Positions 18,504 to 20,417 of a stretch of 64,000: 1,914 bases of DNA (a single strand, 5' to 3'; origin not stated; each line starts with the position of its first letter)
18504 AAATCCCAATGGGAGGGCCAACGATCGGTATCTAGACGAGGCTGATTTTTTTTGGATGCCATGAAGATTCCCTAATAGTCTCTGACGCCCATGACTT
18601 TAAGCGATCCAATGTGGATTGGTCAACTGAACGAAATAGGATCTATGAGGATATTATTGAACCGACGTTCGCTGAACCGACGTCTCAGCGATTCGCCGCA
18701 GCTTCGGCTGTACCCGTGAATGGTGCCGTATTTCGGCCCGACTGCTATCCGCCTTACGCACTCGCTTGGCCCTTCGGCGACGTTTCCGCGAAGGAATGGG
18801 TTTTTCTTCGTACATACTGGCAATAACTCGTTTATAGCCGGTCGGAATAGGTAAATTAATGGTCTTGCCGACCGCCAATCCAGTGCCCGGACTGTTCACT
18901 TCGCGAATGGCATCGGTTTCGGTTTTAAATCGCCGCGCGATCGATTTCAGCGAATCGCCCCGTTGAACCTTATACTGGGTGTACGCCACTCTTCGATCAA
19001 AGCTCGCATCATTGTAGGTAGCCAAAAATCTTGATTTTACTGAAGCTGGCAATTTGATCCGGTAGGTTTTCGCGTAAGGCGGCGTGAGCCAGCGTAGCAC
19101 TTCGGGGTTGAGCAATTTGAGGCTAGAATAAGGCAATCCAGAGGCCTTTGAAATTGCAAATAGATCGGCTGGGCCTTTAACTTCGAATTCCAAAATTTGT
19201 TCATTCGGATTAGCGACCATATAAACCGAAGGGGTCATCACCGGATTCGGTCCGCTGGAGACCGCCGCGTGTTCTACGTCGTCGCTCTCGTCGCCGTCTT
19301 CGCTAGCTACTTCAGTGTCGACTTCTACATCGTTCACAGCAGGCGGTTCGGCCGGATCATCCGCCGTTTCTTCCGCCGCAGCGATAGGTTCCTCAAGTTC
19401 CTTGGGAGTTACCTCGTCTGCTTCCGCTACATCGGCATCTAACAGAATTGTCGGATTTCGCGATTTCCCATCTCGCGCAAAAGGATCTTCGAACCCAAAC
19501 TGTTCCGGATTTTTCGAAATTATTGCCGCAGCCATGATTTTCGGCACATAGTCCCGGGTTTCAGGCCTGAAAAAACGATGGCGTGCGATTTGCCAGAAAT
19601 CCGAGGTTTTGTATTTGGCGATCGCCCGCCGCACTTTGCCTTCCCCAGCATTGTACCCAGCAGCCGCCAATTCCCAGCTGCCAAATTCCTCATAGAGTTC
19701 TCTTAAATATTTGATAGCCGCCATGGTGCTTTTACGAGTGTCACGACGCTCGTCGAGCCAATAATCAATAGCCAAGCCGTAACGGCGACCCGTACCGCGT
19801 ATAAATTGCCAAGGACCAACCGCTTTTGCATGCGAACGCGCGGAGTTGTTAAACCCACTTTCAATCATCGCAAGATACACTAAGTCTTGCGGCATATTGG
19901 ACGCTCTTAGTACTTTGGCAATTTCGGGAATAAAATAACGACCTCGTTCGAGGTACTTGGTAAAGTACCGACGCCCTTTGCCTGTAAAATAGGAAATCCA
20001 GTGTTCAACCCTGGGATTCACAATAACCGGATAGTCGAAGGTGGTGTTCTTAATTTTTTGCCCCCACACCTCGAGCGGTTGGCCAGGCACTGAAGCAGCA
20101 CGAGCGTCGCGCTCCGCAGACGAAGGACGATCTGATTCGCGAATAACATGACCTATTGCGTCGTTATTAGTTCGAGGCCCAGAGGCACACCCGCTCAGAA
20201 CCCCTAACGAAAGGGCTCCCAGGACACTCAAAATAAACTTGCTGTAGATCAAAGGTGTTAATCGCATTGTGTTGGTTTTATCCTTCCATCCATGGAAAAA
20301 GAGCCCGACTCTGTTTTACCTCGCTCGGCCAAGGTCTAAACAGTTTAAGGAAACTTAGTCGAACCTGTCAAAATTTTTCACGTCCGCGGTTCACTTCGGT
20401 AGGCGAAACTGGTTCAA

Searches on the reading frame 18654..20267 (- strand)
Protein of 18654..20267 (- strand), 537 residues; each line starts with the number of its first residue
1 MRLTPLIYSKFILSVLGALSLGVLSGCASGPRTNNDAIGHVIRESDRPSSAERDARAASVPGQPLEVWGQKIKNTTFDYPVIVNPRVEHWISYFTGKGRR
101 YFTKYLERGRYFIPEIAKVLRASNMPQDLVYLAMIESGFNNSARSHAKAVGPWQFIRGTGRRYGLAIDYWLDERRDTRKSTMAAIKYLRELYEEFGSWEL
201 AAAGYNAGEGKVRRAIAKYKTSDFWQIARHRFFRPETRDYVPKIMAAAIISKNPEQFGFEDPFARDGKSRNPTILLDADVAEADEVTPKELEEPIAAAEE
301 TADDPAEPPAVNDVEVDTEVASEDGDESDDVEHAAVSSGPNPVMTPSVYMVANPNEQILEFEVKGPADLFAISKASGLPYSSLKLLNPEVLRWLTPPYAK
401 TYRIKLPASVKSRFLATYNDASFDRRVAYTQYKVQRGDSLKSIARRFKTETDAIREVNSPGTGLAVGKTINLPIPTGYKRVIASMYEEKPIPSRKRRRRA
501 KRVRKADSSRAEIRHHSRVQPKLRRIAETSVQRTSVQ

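Call 85: search_protein_families(library=pfam, proteins=[window:18654-20267:-], max_evalue=0.00001)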
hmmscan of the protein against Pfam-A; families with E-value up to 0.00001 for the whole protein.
window:18654-20267:- (537 aa): 2 families
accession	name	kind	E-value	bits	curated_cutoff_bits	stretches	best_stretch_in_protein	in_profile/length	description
PF01464.25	SLT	-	4.2e-25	88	21.3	1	121-226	9-115/117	Transglycosylase SLT domain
PF01476.26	LysM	-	1.4e-09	38.2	20.9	1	432-473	1-43/43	LysM domain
